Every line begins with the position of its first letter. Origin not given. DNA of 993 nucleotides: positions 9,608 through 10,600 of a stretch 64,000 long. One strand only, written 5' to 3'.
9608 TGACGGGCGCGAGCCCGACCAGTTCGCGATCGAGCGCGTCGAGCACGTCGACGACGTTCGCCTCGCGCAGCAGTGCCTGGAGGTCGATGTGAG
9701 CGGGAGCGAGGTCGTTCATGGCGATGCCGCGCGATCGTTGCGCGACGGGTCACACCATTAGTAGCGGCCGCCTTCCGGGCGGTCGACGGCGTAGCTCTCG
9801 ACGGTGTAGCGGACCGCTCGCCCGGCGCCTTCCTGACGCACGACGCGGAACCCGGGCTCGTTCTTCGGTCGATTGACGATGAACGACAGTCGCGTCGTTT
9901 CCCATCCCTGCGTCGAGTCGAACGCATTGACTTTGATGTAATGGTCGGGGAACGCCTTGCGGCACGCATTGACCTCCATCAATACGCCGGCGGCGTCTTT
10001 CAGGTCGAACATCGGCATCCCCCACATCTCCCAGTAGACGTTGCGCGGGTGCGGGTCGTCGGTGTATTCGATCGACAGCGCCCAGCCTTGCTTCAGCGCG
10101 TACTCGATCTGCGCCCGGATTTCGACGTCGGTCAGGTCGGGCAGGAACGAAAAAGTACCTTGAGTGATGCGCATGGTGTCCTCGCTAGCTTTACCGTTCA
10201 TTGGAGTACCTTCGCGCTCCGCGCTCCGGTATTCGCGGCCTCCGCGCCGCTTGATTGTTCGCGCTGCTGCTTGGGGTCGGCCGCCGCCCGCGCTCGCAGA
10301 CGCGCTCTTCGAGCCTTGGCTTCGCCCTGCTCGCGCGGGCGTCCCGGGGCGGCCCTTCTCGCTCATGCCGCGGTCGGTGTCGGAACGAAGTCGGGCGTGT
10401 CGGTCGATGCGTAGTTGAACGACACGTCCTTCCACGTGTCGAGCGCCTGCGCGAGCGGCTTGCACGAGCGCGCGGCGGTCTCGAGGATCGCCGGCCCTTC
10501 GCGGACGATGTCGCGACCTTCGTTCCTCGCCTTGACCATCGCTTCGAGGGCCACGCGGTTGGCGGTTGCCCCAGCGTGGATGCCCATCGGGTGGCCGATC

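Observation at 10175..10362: A repeat element (family B) occupies a 188-bp spacer between cbbL and cbbS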

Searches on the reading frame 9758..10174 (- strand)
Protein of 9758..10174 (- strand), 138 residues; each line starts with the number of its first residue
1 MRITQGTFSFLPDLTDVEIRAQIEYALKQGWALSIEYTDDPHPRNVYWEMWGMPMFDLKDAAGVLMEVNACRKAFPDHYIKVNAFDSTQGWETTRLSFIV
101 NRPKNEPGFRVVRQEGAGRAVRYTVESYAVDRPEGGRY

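Call 15: find_encoding_contigs(protein=window:9758-10174:-, flank=10000, max_places=10)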
Protein window:9758-10174:- (138 aa): no gene with exactly this product is on record in the collection.

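Call 26: find_related_loci(query=window:9758-10174:-, collection=metagenome_contigs, flank=3000)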
Query window:9758-10174:- (138 aa) in metagenome_contigs; peptide patterns used: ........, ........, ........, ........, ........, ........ (x = any residue, [..] = any of these).
600 stretches matched a pattern (row limit reached: there are more); 549 encode a relative of the query (tblastn E <= 1e-3); the best 80 are kept; 80 distinct loci.
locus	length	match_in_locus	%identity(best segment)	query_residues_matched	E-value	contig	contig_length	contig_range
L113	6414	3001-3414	94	1-138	4e-90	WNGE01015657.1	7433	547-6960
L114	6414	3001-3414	87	1-138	9e-85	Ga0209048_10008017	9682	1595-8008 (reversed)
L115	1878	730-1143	85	1-138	1e-87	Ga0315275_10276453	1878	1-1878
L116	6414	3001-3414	85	1-138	6e-83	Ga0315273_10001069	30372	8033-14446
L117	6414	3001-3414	85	1-138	1e-82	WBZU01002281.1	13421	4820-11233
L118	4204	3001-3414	85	1-138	9e-82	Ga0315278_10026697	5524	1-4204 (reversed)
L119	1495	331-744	74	1-138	1e-80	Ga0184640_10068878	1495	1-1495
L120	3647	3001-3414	75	1-138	2e-76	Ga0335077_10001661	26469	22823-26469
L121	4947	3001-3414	78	1-138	5e-76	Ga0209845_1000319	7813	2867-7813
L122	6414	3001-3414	78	1-138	5e-76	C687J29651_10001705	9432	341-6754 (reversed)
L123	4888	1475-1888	76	1-138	5e-75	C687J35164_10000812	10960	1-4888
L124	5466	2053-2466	75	1-138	8e-75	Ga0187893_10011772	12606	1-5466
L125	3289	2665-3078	75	1-138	3e-75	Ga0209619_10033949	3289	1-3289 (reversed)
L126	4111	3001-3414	76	1-138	1e-74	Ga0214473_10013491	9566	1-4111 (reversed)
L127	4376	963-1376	73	1-138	1e-74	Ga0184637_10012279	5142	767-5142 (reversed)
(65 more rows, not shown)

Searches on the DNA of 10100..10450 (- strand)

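Call 25: search_rna_families(source=window, start=10100, end=10450, threshold=evalue, max_evalue=10)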
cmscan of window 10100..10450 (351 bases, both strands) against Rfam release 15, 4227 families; matches with E-value up to 10: 1.
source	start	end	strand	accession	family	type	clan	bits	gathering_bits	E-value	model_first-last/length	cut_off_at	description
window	10141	10175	+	RF01128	sR43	Gene; snRNA; snoRNA; CD-box;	-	9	45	8.7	1-56/56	no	Small nucleolar RNA sR42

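Call 57: search_dna_similar(query=window:10198-10365:-, collection=plasmids, mode=distant, max_rows=10)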
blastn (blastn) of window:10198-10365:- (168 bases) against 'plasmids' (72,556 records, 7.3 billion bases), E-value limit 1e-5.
No match.
